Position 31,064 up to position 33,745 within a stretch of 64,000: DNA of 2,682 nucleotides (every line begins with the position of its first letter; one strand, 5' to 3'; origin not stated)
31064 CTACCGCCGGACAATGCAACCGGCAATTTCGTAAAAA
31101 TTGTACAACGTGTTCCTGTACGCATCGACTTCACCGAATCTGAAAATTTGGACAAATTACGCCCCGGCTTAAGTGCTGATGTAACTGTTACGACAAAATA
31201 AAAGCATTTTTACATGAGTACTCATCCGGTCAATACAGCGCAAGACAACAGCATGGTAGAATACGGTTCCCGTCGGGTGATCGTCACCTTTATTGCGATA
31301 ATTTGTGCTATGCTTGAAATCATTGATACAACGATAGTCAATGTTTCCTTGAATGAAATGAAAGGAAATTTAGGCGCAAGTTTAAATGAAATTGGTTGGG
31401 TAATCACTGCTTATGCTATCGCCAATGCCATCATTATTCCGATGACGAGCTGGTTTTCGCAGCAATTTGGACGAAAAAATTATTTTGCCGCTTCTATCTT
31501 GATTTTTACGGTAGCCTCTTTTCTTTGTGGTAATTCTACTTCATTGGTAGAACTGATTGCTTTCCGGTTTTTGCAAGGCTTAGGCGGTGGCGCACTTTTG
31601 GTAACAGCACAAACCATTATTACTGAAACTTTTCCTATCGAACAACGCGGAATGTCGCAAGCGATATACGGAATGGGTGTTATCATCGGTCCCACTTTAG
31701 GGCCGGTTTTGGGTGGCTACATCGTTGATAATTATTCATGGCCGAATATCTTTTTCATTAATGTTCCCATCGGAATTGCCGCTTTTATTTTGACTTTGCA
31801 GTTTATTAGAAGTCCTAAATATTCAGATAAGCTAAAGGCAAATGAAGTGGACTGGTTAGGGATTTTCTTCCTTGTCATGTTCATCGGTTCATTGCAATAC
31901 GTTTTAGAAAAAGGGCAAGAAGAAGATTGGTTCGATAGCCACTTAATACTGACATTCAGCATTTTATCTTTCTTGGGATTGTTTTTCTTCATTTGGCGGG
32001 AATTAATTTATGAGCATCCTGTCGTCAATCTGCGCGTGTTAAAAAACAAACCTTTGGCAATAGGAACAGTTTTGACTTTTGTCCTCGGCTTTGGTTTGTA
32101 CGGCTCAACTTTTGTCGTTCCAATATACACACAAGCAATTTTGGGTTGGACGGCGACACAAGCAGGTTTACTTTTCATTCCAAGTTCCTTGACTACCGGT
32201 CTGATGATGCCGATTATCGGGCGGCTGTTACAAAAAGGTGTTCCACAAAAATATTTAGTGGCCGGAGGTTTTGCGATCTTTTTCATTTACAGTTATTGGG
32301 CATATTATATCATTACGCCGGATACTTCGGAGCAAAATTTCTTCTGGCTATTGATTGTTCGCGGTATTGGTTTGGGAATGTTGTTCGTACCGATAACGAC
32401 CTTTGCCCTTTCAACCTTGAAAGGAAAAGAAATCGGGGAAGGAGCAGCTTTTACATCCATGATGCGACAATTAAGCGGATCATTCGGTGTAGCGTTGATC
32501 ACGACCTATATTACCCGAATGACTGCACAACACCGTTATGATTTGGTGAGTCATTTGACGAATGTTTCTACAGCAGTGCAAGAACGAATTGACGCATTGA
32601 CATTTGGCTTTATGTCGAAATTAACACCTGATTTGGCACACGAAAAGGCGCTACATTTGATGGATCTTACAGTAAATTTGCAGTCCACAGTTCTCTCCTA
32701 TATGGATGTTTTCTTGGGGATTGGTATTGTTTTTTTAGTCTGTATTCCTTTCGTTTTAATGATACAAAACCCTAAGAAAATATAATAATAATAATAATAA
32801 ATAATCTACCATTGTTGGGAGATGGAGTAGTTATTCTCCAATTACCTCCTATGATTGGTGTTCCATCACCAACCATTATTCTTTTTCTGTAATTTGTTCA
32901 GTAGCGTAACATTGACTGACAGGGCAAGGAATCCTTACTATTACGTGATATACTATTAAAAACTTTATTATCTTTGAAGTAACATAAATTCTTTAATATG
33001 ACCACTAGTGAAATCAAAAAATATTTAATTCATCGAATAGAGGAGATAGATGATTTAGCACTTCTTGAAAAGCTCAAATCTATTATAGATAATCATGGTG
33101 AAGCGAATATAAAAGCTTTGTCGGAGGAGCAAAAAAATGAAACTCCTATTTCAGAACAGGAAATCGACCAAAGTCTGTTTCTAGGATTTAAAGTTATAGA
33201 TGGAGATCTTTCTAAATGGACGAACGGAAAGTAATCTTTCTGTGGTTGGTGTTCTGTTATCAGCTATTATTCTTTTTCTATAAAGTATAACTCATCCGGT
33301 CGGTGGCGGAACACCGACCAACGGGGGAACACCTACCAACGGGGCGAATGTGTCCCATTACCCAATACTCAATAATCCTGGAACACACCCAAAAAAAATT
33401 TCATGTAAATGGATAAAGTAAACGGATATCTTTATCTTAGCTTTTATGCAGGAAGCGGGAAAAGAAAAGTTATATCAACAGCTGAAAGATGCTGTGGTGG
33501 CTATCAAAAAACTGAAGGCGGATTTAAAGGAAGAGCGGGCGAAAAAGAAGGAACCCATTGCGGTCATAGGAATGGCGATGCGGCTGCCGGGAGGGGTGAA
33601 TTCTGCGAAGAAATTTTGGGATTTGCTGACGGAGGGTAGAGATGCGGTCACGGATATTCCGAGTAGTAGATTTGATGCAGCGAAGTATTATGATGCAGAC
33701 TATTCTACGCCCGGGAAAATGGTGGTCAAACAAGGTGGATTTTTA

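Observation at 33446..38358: Stand-alone single-module type I PKS (KS-AT | KR-ACP-ACP) with docking-like termini and no loader, thioesterase, PPTase or partner module in the neighbourhood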

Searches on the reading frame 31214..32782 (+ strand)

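Call 6: search_protein_families(library=pfam, proteins=[window:31214-32782:+])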
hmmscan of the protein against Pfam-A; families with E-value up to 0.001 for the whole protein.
window:31214-32782:+ (523 aa): 3 families
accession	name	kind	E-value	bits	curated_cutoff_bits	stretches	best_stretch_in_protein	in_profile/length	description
PF07690.21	MFS_1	-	5.5e-59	200.3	33.4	1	29-425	2-346/347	Major Facilitator Superfamily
PF00083.30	Sugar_tr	-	5e-13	49.2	22.3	1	29-203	18-197/452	Sugar (and other) transporter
PF01306.25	LacY_symp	-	2.1e-05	24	24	1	23-202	225-404/413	LacY proton/sugar symporter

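Call 15: search_protein_families(library=ncbifam, proteins=[window:31214-32782:+])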
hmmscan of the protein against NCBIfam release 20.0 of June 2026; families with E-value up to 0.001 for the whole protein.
window:31214-32782:+ (523 aa): 65 families (the best 25 are shown)
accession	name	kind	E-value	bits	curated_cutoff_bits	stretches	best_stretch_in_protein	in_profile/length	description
TIGR00711.1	efflux_EmrB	subfamily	2.7e-130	435.4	230.2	1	23-511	2-479/485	DHA2 family efflux MFS transporter permease subunit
NF000391.1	EmrB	exception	3.3e-96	322.9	925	1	18-520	6-498/501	multidrug efflux MFS transporter permease subunit EmrB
NF007799.0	PRK10504.1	subfamily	2.6e-45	155.2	426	1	27-440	14-420/471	multidrug transporter subunit MdtD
NF000060.1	MFS_efflux_LmrB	exception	2e-41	142.3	800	1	25-451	18-437/479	lincomycin efflux MFS transporter Lmr(B)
NF000095.1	tet_MFS_OtrB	exception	2.6e-39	135.2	999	1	11-436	13-440/563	oxytetracycline resistance efflux MFS transporter OtrB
NF000025.1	MFS_efflux_tcmA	exception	3.7e-37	128.3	999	1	25-433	27-431/538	tetracenomycin C efflux MFS transporter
NF000009.1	tet_MFS_Tcr3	exception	8.2e-36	123.6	1000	1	17-437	24-446/512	tetracycline efflux MFS transporter Tcr3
NF040895.2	MFS_effux_SdrM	equivalog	7.3e-32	111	550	1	23-438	5-408/441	multidrug efflux MFS transporter SdrM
NF000218.1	FexA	exception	2.4e-29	102.3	900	1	17-432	16-428/475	chloramphenicol/florfenicol efflux MFS transporter FexA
NF011571.1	PRK14995.1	subfamily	4.4e-29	101.6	701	1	23-448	6-425/493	SmvA family efflux MFS transporter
NF000089.1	qac_MFS_AB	exception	1.7e-27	96.4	900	1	27-432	23-424/514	QacA/B family quaternary ammonium compound efflux MFS transporter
NF040856.1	FexB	exception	3.3e-26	92.1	950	1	26-433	17-420/469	chloramphenicol/florfenicol efflux MFS transporter FexB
TIGR00895.1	2A0115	subfamily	1.2e-23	83.7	418.55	1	10-192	7-188/398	aromatic acid/H+ symport family MFS transporter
NF012180.1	tet_MFS_43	exception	1.6e-23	83.5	999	1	23-434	21-428/484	tetracycline efflux MFS transporter Tet(43)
TIGR00880.1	2_A_01_02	superfamily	1.3e-22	80.4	131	1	61-198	1-138/141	multidrug resistance protein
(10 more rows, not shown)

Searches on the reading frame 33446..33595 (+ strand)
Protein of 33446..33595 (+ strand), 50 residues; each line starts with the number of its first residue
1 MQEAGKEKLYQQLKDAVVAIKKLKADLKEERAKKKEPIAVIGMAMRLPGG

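Call 76: search_solved_structures(query=window:33446-33595:+, max_evalue=10, show_alignments=3)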
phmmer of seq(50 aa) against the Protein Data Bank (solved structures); distinct sequences matched with E-value up to 10: 19.
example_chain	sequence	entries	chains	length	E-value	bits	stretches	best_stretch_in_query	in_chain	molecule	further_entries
4mz0_A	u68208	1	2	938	1.1e-05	28.5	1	2-50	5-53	CurL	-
7s6b_A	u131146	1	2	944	2.8e-05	27.2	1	7-50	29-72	Polyketide synthase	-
2hg4_A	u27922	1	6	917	0.0016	21.8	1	6-49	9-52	6-Deoxyerythronolide B Synthase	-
7s6c_A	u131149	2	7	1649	0.04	17.5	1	7-50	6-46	6-deoxyerythronolide-B synthase EryA2, modules 3 and 4, Lsd14 Polyketide synthase fusion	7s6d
9pat_A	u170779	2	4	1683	0.051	17.2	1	6-50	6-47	6-deoxyerythronolide-B synthase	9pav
9pat_C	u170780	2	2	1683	0.051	17.2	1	6-50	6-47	6-deoxyerythronolide-B synthase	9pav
8i4y_A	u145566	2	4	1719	0.051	17.2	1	6-50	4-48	Beta-ketoacyl-acyl-carrier-protein synthase I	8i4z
7wvz_A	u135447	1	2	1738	0.052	17.1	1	6-50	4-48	Beta-ketoacyl-acyl-carrier-protein synthase I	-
9pc6_A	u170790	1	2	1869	0.069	16.8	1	6-50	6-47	6-deoxyerythronolide-B synthase,RifR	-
8ee0_A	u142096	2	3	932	0.11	16.1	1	6-49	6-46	6-deoxyerythronolide B synthase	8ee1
7m7j_B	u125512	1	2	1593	0.27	14.9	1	6-50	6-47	EryAI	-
7m7i_B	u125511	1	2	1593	0.28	14.9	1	6-50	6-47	EryAI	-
6c9u_A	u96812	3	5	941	0.38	14.5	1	7-50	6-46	6-deoxyerythronolide-B synthase EryA2, modules 3 and 4 | EryAII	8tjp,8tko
7m7f_B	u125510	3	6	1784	0.41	14.4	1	6-50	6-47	EryAI,6-deoxyerythronolide-B synthase EryA3, modules 5 and 6 chimera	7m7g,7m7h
8tjn_B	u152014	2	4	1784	0.41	14.4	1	6-50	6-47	EryAI,6-deoxyerythronolide-B synthase EryA3, modules 5 and 6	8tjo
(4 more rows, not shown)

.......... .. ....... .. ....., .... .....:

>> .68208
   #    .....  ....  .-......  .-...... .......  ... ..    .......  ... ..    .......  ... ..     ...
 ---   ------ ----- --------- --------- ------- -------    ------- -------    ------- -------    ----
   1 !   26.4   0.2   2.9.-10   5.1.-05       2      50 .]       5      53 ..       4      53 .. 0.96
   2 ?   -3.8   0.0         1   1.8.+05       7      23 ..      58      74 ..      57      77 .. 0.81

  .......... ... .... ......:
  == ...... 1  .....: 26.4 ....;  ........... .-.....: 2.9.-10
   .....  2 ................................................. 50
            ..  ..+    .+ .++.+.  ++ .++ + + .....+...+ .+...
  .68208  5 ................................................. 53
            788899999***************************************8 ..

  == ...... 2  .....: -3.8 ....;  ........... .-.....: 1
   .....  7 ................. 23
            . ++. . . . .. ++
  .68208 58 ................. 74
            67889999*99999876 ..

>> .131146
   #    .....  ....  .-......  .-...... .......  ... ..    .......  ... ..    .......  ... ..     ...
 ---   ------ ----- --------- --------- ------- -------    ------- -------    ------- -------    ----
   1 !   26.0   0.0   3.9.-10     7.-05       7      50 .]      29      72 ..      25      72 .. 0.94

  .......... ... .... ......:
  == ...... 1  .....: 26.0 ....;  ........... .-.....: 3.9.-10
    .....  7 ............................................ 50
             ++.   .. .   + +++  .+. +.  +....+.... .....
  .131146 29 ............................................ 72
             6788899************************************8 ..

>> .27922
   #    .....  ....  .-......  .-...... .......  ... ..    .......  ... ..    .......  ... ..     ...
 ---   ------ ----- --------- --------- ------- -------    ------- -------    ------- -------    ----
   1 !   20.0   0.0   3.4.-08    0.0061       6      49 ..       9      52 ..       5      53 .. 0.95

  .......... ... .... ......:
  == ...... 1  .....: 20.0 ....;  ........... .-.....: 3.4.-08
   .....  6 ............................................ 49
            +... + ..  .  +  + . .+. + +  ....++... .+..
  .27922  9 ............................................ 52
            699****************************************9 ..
